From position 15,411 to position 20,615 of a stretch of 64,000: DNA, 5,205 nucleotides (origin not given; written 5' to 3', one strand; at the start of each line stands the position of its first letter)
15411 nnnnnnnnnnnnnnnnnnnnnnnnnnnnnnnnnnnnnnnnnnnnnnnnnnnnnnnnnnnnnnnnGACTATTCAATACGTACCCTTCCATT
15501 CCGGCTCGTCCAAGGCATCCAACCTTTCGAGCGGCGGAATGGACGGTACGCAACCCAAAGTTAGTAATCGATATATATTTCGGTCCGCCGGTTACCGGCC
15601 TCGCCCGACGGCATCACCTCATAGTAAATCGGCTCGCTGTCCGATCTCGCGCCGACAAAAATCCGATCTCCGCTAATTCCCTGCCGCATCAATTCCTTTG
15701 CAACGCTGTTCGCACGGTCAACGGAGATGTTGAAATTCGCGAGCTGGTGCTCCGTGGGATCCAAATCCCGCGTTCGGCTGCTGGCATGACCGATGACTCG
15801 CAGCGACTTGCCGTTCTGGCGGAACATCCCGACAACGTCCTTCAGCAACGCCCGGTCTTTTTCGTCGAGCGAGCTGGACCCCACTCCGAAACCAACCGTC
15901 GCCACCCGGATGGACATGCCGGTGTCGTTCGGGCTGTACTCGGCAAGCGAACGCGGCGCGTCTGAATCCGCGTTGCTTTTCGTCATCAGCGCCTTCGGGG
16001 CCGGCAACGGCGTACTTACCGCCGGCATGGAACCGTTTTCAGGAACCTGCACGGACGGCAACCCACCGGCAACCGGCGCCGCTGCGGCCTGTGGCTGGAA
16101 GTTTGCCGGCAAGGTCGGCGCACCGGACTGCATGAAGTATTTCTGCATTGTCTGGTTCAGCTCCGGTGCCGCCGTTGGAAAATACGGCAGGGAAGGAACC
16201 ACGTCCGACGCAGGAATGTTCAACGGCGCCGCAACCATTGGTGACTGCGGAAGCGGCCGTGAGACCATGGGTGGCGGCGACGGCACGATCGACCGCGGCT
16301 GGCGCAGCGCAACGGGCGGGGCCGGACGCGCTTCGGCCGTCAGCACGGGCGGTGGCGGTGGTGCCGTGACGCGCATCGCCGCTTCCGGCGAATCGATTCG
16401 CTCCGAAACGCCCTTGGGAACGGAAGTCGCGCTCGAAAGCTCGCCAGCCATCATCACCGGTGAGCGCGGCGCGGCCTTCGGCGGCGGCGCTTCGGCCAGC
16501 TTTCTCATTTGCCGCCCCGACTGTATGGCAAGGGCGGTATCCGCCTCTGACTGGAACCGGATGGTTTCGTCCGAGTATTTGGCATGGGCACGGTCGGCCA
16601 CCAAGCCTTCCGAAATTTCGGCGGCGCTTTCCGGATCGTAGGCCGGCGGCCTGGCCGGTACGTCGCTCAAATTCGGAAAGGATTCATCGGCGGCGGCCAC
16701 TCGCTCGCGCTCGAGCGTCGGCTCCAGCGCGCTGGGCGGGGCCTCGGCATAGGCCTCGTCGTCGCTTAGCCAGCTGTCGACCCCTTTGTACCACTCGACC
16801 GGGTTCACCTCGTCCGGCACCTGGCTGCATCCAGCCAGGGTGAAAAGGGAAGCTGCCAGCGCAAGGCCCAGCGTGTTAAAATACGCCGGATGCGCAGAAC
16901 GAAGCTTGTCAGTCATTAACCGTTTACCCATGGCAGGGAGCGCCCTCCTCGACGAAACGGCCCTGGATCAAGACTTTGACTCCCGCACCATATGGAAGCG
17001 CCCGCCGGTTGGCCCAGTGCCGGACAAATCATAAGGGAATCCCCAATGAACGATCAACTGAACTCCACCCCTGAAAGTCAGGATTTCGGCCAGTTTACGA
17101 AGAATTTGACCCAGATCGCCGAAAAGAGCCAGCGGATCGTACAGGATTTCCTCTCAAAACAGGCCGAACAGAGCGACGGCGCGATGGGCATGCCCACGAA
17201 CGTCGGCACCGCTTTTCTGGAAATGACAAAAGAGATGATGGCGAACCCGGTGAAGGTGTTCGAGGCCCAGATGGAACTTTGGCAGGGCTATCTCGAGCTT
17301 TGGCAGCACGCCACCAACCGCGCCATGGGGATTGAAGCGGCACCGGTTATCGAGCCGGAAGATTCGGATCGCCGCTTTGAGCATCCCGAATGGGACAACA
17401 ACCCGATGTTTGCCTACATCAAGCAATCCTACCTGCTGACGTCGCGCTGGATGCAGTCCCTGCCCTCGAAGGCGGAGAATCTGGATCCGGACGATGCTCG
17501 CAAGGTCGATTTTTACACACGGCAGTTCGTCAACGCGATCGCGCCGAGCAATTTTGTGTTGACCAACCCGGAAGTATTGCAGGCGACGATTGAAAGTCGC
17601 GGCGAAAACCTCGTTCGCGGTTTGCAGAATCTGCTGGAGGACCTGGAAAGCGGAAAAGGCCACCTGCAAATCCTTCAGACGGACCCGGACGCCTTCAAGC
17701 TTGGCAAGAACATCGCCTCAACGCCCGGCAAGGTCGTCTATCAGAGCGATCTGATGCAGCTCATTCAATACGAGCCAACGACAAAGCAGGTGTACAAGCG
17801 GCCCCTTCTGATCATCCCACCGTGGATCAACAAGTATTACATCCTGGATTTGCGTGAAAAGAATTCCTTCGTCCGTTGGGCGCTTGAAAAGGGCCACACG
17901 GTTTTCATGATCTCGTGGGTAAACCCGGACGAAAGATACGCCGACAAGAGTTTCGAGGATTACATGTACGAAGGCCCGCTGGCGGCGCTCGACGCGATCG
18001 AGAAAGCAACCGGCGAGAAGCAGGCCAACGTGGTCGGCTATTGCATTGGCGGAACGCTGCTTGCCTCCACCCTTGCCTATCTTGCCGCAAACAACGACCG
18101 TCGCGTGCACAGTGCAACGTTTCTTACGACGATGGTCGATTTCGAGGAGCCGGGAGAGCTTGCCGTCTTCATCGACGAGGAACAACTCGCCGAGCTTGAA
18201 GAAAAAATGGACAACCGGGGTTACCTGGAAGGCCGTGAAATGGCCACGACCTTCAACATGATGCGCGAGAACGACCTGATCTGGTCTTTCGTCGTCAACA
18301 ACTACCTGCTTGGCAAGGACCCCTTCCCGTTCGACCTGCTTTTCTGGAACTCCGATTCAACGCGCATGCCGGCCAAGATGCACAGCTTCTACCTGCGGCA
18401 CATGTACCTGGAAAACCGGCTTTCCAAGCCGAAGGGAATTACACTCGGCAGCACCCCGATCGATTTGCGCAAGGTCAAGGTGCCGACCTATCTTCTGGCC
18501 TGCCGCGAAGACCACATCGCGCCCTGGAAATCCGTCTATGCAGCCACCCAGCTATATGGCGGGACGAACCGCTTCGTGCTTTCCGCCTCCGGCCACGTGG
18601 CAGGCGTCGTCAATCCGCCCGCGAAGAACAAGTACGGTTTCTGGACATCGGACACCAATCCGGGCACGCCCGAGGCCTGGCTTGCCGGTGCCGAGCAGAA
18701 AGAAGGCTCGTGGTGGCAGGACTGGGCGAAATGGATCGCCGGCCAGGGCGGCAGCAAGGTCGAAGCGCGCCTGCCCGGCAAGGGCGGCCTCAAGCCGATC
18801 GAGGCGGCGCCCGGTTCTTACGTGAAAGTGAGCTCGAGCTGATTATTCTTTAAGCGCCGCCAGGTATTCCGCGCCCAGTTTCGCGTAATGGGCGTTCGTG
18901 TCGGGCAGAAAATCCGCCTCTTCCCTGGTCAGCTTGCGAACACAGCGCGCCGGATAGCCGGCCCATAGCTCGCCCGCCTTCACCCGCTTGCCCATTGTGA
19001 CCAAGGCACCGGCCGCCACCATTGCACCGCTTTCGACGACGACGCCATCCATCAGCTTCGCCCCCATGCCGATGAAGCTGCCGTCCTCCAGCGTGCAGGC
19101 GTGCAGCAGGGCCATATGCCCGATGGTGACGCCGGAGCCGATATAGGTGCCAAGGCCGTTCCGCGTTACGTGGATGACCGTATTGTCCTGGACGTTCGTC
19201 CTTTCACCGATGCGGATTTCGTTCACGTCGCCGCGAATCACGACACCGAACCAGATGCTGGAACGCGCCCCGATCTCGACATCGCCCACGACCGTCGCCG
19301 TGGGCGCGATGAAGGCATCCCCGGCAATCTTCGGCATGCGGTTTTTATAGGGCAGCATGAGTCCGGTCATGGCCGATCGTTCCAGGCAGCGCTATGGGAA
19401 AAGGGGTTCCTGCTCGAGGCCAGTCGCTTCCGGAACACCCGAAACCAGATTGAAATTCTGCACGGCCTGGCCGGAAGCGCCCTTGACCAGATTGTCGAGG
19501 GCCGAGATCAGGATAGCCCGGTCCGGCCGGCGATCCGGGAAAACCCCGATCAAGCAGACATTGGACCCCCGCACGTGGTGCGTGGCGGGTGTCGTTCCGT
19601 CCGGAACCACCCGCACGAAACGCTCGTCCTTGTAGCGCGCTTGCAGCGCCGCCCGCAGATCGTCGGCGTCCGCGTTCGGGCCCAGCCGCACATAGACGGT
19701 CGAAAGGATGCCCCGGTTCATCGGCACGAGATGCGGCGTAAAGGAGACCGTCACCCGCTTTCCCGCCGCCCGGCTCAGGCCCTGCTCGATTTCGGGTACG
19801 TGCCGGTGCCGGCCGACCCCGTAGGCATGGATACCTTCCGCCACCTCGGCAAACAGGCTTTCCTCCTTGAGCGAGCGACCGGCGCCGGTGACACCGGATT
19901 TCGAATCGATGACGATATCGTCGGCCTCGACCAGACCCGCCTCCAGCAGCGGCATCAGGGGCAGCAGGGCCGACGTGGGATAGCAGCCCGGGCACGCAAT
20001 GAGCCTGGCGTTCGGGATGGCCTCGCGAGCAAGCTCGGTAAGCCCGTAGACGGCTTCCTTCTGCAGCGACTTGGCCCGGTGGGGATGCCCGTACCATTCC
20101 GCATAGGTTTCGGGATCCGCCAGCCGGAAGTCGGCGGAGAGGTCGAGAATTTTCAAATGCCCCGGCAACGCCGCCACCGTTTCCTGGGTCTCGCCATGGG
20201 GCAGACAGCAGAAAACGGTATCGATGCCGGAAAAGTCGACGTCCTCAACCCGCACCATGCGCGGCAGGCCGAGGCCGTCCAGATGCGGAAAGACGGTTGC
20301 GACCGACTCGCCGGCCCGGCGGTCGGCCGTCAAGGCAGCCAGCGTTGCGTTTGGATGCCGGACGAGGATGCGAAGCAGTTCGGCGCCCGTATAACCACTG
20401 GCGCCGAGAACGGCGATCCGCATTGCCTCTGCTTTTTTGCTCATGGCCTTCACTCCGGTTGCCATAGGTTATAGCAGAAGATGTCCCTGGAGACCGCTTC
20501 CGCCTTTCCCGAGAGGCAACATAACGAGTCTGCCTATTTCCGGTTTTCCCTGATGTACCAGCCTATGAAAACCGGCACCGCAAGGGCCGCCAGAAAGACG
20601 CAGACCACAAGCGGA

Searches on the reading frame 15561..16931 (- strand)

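Call 86: search_protein_families(library=pfam, proteins=[window:15561-16931:-], max_evalue=0.001)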
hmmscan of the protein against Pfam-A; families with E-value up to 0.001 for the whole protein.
window:15561-16931:- (456 aa): 1 family
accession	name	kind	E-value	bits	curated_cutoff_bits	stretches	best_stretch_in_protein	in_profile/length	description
PF00691.25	OmpA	-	1.2e-12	48.5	27.2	1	348-448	2-98/98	OmpA family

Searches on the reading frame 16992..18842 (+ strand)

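Call 86: search_protein_families(library=pfam, proteins=[window:16992-18842:+], max_evalue=0.001)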
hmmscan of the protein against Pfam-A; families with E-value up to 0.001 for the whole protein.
window:16992-18842:+ (616 aa): 2 families
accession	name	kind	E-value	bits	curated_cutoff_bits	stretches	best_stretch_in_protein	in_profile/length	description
PF07167.19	PhaC_N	-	3.7e-76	255.1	23.7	1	126-297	2-173/173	Poly-beta-hydroxybutyrate polymerase (PhaC) N-terminus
PF00561.26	Abhydrolase_1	-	4.1e-15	56.6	25.8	1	298-541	23-244/245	alpha/beta hydrolase fold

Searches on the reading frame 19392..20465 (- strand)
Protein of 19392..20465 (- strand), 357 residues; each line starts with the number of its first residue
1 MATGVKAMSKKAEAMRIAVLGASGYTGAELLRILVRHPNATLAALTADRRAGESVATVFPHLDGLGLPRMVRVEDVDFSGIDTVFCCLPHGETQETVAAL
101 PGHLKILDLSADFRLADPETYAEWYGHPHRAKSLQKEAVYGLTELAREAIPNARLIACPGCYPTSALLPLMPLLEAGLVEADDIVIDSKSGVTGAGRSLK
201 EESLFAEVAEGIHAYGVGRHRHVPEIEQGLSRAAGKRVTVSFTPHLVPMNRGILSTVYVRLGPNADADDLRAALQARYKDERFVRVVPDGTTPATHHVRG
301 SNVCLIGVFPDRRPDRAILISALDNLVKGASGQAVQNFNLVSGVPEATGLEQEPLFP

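Call 86: search_protein_families(library=pfam, proteins=[window:19392-20465:-], max_evalue=0.001)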
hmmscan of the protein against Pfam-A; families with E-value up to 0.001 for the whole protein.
window:19392-20465:- (357 aa): 3 families
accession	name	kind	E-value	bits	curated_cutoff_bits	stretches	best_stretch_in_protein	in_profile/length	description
PF22698.1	Semialdhyde_dhC_1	-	3e-63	213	27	1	161-325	1-165/165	Semialdehyde dehydrogenase, dimerisation domain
PF01118.30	Semialdhyde_dh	-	1.9e-25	90.1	26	1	16-152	1-120/121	Semialdehyde dehydrogenase, NAD binding domain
PF02774.23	Semialdhyde_dhC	-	1.1e-22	81.6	26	1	170-328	1-184/184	Semialdehyde dehydrogenase, dimerisation domain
